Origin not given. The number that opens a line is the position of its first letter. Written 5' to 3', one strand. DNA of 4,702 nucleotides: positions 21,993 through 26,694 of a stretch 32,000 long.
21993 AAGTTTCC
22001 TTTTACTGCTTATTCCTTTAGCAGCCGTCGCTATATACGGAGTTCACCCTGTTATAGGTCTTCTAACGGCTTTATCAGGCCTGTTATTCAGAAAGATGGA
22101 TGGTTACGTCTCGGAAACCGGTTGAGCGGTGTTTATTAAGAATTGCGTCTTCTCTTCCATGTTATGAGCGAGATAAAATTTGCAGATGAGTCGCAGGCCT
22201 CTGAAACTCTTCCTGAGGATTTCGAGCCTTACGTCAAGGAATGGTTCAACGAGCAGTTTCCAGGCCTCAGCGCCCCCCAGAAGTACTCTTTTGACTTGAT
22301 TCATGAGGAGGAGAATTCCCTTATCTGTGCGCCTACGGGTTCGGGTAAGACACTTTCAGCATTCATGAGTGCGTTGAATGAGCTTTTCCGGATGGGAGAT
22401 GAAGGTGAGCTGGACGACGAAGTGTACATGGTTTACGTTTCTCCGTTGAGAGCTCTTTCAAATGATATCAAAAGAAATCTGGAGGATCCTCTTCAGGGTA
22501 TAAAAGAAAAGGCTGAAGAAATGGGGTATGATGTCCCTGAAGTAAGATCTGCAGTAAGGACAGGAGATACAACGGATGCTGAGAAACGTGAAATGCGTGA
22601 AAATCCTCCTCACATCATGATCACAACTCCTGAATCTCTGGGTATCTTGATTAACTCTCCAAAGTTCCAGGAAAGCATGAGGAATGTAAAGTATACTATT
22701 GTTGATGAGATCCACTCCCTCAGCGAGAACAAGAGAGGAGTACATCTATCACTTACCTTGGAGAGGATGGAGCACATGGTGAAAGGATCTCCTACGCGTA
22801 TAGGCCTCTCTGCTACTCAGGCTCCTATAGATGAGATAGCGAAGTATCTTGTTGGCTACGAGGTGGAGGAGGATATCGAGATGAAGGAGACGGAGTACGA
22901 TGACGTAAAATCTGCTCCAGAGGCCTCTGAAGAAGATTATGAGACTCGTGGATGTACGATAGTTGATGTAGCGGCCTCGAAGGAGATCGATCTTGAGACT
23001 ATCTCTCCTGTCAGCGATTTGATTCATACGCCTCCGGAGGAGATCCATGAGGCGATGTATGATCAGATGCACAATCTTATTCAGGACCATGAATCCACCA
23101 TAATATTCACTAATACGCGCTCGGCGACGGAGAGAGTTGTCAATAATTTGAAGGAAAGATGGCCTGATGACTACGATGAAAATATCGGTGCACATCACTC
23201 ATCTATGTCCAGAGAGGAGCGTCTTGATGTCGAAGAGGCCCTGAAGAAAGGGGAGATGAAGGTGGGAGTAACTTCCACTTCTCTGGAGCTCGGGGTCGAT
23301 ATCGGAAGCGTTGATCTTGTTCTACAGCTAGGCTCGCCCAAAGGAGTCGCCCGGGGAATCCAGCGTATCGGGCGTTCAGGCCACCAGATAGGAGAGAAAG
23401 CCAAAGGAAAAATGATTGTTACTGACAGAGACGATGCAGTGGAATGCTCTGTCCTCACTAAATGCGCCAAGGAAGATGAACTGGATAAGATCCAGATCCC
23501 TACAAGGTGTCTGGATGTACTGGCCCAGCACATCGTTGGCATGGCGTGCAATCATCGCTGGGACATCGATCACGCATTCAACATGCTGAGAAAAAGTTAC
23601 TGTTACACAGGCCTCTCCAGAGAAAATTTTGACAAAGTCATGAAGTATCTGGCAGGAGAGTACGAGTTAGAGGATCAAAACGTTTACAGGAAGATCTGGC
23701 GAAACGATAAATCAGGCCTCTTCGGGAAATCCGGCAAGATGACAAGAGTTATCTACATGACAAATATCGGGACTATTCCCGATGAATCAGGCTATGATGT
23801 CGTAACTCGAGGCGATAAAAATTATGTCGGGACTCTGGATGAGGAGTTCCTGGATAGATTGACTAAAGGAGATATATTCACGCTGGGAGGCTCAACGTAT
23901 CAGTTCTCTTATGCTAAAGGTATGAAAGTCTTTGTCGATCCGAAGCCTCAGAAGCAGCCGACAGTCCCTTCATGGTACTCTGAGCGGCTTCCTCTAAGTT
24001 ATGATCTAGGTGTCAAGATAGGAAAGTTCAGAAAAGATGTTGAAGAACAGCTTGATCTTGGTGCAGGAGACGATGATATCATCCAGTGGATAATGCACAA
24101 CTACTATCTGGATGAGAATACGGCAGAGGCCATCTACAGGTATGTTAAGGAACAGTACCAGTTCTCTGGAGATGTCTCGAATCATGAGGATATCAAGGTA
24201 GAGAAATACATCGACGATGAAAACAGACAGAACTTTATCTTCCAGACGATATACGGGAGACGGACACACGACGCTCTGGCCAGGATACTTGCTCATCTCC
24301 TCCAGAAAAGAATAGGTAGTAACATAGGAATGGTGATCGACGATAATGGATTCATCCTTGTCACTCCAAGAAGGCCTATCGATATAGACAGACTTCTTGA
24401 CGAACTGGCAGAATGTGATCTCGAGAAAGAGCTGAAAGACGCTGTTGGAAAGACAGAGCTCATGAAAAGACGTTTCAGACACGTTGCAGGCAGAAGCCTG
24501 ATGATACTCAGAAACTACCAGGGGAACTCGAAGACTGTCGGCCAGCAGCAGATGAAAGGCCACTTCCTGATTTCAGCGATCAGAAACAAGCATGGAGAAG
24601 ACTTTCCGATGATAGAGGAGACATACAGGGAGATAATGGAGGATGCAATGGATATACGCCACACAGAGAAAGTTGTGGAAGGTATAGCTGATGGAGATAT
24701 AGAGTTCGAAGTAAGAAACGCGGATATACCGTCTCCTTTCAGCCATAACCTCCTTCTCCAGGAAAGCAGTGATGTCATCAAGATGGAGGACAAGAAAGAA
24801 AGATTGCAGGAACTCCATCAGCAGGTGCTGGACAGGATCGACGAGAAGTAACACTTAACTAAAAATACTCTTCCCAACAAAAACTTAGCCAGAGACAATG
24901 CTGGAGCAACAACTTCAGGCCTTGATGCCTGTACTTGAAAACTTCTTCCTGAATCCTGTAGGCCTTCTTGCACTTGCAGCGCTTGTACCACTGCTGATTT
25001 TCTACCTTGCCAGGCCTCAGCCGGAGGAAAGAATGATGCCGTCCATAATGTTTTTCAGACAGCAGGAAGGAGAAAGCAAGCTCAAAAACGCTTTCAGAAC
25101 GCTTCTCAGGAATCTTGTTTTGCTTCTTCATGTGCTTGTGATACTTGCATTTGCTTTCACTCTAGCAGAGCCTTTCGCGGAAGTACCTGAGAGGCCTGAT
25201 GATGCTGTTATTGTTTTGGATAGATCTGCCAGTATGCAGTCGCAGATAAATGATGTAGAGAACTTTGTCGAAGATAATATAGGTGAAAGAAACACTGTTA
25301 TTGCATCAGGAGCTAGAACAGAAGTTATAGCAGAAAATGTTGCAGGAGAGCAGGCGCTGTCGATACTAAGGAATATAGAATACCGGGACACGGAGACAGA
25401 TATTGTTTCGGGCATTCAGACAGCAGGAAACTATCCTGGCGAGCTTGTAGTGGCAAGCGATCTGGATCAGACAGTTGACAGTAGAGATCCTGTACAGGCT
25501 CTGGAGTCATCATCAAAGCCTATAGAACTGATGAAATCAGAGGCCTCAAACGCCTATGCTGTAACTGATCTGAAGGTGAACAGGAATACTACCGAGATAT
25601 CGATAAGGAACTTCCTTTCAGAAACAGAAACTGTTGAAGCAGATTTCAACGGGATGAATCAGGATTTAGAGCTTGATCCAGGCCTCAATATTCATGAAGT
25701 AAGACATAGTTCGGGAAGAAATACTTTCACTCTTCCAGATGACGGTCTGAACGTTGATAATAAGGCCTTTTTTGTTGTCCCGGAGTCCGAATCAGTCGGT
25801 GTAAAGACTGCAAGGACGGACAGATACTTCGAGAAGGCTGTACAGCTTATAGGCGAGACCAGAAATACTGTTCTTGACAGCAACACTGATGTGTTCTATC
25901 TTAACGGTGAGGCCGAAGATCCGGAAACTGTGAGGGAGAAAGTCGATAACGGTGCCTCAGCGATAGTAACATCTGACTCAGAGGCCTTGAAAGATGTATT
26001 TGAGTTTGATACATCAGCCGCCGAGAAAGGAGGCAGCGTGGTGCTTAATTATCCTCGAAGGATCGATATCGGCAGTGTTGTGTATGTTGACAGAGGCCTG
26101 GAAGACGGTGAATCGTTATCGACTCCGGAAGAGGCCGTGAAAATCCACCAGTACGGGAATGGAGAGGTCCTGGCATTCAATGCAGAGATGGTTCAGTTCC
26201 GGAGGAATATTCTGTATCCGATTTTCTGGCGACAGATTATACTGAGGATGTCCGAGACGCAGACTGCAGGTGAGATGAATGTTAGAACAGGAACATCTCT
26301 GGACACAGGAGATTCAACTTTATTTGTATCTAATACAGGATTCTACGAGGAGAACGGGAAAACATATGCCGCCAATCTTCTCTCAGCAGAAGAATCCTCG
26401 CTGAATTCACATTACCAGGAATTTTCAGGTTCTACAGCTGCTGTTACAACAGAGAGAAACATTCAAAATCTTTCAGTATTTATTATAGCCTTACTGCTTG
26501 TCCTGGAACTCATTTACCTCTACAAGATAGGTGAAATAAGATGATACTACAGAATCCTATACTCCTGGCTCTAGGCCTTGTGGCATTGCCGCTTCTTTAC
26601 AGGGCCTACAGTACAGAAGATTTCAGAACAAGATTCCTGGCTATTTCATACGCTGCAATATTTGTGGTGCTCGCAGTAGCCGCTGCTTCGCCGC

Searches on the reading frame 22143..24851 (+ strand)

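Call 8: search_protein_families(library=pfam, proteins=[window:22143-24851:+], max_evalue=0.001)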
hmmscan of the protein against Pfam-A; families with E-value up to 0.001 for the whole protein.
window:22143-24851:+ (902 aa): 5 families
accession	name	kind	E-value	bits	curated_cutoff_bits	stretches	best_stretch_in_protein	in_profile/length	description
PF08494.16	DEAD_assoc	-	3.5e-51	174.2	23.5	1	680-867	3-191/191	DEAD/H associated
PF19306.5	WH_Lhr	-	3.6e-39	134.2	27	1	443-607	4-167/168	Large helicase-related protein, winged helix domain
PF00270.35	DEAD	-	1.3e-30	106.7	26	1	45-227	3-161/167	DEAD/DEAH box helicase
PF00271.37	Helicase_C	-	5.1e-17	62.6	23.5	1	309-413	6-107/110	Helicase conserved C-terminal domain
PF04851.21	ResIII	-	2.6e-10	40.9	22.5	1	49-225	20-161/164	Type III restriction enzyme, res subunit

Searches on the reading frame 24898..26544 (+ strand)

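Call 8: search_protein_families(library=pfam, proteins=[window:24898-26544:+], max_evalue=0.001)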
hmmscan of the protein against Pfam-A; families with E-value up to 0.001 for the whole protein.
window:24898-26544:+ (548 aa): 3 families
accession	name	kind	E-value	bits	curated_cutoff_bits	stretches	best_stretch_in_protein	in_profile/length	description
PF07584.16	BatA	-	7.6e-10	39.5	25.9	1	17-92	4-77/77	Aerotolerance regulator N-terminal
PF13519.12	VWA_2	-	9.2e-05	23.5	27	1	104-178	2-87/107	von Willebrand factor type A domain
PF24157.1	DUF7408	-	0.00019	21.9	27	0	343-446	57-173/174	Domain of unknown function (DUF7408)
